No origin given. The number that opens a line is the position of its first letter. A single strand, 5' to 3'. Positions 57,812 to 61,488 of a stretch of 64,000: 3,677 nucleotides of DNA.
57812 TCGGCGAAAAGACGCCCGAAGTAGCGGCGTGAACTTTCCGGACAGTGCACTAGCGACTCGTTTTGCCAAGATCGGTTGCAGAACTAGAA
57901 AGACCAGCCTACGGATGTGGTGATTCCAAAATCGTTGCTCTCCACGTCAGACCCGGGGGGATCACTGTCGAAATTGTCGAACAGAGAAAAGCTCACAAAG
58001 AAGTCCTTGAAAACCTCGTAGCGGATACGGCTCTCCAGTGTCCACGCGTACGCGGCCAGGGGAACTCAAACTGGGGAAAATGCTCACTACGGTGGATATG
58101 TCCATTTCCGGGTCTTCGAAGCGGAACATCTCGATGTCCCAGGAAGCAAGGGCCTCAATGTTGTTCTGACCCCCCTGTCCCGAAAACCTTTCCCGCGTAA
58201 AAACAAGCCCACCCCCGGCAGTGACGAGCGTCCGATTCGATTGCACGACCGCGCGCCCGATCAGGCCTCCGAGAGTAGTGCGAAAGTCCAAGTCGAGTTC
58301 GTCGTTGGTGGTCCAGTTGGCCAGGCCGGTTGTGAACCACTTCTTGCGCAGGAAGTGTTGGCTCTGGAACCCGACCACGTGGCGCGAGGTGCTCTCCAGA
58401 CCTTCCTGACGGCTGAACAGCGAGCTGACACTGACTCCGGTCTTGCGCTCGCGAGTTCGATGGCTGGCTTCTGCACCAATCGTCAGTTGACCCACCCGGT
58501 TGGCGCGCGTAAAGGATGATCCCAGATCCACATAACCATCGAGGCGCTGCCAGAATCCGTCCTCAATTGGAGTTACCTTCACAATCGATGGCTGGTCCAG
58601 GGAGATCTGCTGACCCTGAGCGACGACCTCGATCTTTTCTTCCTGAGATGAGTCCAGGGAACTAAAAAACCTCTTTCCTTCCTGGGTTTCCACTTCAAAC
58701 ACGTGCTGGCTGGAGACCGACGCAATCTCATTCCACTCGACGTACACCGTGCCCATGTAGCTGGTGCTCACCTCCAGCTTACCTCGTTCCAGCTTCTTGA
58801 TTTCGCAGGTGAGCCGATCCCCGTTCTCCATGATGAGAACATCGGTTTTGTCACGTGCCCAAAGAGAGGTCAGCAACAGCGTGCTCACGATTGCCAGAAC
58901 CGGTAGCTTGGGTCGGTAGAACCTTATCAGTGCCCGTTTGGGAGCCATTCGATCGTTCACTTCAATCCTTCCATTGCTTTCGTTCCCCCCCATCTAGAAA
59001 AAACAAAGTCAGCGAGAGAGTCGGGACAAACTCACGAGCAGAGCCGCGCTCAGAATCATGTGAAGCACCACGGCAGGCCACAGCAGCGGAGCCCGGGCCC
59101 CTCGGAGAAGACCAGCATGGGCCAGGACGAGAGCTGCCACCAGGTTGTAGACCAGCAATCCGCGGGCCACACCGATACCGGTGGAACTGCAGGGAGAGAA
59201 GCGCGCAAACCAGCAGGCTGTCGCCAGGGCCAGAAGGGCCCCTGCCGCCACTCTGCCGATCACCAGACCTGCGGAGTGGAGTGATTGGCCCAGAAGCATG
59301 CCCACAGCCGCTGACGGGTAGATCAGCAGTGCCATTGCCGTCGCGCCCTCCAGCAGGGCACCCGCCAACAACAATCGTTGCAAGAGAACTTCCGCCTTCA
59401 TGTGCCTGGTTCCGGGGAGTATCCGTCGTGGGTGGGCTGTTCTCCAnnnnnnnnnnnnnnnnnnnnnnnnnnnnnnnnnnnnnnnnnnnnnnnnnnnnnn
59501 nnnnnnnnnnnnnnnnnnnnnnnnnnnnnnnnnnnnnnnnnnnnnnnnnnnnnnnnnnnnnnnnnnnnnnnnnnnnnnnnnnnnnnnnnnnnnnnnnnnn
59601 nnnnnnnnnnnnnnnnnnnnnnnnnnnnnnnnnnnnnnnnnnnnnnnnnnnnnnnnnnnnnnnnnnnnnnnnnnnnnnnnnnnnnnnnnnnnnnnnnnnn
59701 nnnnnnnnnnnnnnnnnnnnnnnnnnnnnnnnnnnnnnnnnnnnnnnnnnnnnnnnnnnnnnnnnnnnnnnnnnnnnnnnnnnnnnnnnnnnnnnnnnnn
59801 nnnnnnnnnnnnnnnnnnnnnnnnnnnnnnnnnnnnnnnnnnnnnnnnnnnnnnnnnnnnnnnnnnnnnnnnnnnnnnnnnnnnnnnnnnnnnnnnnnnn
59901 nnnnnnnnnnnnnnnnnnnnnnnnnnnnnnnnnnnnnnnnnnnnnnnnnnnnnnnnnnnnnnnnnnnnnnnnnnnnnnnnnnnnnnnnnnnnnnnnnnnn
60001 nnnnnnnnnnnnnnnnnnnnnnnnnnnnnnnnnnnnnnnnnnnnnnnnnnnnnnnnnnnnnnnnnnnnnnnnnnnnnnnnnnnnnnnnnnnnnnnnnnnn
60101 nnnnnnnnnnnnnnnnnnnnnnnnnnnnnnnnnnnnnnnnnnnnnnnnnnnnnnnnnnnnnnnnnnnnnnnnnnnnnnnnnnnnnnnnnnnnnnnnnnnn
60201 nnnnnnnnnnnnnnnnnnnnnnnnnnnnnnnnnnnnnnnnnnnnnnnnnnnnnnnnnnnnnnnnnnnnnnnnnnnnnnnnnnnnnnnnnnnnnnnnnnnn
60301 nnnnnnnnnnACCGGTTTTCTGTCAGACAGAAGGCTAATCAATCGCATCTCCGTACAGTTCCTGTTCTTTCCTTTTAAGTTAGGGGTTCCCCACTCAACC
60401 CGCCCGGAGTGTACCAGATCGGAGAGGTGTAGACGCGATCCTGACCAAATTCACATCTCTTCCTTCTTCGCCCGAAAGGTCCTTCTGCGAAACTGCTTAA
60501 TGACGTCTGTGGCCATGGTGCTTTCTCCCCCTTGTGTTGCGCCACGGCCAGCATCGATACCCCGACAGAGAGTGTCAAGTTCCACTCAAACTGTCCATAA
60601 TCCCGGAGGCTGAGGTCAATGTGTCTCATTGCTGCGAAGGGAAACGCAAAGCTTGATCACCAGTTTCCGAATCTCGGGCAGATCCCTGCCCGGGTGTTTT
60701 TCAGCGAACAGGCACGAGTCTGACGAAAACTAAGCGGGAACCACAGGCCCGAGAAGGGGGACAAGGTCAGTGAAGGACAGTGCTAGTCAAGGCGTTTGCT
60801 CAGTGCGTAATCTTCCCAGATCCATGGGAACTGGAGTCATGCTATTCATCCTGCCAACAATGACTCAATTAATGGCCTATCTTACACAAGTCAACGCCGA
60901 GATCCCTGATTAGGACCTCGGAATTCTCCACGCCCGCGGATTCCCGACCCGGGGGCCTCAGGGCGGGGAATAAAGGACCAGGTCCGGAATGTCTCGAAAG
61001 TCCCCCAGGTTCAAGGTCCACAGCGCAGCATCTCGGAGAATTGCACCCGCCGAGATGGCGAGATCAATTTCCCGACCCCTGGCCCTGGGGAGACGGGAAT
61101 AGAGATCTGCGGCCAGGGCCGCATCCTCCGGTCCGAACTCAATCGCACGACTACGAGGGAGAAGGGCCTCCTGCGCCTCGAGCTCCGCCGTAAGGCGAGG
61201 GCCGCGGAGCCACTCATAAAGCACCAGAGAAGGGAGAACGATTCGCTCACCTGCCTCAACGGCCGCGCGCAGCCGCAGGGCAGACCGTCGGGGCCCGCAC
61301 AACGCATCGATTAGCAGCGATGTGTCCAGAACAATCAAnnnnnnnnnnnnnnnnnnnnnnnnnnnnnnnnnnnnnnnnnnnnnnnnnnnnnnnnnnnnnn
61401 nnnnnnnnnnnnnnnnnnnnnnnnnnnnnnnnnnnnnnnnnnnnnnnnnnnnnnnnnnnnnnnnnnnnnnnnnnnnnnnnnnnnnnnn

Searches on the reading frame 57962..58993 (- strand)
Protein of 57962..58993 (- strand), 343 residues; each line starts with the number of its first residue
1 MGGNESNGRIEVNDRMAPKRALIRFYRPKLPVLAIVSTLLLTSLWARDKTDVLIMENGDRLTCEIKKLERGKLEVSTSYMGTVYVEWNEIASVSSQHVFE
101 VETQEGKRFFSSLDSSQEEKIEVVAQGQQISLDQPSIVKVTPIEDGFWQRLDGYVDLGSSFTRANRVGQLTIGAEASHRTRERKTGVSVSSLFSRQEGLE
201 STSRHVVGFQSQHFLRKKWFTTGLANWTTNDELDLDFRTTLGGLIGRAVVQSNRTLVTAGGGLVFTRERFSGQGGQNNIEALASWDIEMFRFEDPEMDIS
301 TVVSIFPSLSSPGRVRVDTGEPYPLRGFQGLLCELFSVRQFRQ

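Call 9: search_protein_families(library=pfam, proteins=[window:57962-58993:-])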
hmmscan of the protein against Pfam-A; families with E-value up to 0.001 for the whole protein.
window:57962-58993:- (343 aa): 2 families
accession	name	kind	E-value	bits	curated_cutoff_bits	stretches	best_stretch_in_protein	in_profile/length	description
PF04338.18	DUF481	-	7e-11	43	21.1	1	156-289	2-135/210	Protein of unknown function, DUF481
PF17323.7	ToxS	-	0.00097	19.4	25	0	53-126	61-131/147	Trans-membrane regulatory protein ToxS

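Call 34: find_homologous_proteins(query=window:57962-58993:-, max_evalue=1e-30)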
Query window:57962-58993:- (343 aa): 51 proteins with E <= 1e-30 among 3009 candidates.
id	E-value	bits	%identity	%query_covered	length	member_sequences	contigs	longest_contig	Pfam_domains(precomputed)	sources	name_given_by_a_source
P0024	2.7e-178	610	89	90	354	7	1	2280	PF04338.19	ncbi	-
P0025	1.8e-167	575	86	88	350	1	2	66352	PF04338.19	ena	-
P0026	4.4e-167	573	85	88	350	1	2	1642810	PF04338.19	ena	-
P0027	4.2e-150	517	73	94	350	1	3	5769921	PF04338.19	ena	-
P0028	3.3e-87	311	79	54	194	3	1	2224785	PF04338.19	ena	-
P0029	9.0e-83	296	49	83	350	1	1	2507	PF04338.19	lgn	-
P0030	2.2e-70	256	45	80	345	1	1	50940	PF04338.19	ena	-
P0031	8.8e-70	254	45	80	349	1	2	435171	PF04338.19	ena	-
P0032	6.7e-68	247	43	83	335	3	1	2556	PF04338.19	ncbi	-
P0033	1.4e-67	246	50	73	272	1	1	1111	PF04338.19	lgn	-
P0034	1.7e-65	239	43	80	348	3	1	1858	PF04338.19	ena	-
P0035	5.6e-65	238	43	90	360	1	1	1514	PF04338.19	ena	-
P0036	3.3e-63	232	42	79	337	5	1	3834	PF04338.19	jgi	jgi:hypothetical protein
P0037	5.5e-63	231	41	84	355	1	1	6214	PF04338.19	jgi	jgi:hypothetical protein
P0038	1.1e-61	227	41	84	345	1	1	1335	PF04338.19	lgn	-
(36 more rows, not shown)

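Call 35: find_encoding_contigs(protein=P0026, flank=5000, max_places=2)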
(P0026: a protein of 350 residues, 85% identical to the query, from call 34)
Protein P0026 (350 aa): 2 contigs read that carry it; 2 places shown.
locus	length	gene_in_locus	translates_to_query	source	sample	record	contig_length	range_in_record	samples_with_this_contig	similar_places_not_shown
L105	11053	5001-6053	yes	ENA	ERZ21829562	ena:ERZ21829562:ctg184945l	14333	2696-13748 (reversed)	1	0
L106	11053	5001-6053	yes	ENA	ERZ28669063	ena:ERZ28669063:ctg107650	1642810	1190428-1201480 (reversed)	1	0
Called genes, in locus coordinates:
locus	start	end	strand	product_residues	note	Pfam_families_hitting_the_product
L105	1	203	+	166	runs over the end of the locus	PF08332:CaMKII_AD (weak), PF13474:SnoaL_3, PF14534:DUF4440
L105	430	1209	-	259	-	PF11769:DUF3313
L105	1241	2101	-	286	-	PF04972:BON (weak)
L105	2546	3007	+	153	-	-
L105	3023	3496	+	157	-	-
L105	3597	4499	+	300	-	-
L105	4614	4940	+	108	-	-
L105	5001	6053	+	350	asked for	PF04338:DUF481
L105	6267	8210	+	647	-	-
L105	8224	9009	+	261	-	PF09865:DUF2092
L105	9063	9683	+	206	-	-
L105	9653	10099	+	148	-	-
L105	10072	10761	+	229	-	-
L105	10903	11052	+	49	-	-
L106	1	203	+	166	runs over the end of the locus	PF08332:CaMKII_AD (weak), PF13474:SnoaL_3, PF14534:DUF4440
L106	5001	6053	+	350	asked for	PF04338:DUF481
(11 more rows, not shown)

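Call 36: find_encoding_contigs(protein=P0025, flank=5000, max_places=2)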
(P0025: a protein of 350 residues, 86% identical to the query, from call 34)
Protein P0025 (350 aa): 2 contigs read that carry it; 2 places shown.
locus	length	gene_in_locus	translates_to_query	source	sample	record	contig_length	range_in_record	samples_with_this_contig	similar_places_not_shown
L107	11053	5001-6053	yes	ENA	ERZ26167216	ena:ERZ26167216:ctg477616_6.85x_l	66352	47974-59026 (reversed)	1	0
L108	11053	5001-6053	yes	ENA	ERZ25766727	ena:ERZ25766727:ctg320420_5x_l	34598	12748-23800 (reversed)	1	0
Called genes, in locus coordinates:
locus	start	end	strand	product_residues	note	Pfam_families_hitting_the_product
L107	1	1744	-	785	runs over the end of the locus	PF00884:Sulfatase, PF16347:SGSH_C (weak)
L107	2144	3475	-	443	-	PF13701:DDE_Tnp_1_4, PF01609:DDE_Tnp_1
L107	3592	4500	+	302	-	-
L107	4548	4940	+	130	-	-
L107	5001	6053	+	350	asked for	PF04338:DUF481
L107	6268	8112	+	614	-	PF13384:HTH_23, PF13518:HTH_28 (weak), PF13551:HTH_29, PF13565:HTH_32, PF13358:DDE_3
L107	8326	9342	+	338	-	-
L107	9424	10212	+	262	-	PF09865:DUF2092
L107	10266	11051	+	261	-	-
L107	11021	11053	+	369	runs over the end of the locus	-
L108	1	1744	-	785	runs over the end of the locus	PF00884:Sulfatase, PF16347:SGSH_C (weak)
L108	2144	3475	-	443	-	PF13701:DDE_Tnp_1_4, PF01609:DDE_Tnp_1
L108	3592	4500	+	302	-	-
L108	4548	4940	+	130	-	-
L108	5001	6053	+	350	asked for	PF04338:DUF481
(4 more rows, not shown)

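Call 37: find_encoding_contigs(protein=P0024, flank=5000, max_places=2)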
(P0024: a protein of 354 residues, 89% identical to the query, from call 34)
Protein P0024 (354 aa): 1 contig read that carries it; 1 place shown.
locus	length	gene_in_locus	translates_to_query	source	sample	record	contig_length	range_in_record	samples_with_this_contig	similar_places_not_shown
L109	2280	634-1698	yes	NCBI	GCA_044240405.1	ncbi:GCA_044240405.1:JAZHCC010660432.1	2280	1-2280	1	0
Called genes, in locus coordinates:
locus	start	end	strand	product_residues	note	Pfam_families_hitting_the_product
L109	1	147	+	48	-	?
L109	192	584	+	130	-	-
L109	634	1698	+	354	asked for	PF04338:DUF481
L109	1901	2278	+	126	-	?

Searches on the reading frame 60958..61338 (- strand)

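Call 67: search_protein_families(library=pfam, proteins=[window:60958-61338:-], max_evalue=0.01)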
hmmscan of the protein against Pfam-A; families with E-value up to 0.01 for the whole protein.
window:60958-61338:- (126 aa): 2 families
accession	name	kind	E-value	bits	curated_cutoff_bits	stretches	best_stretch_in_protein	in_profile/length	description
PF01850.27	PIN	-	6.1e-11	43.4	23.6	1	2-117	1-117/120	PIN domain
PF16289.11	PIN_12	-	0.0035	18.2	32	1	2-45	1-47/172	PIN domain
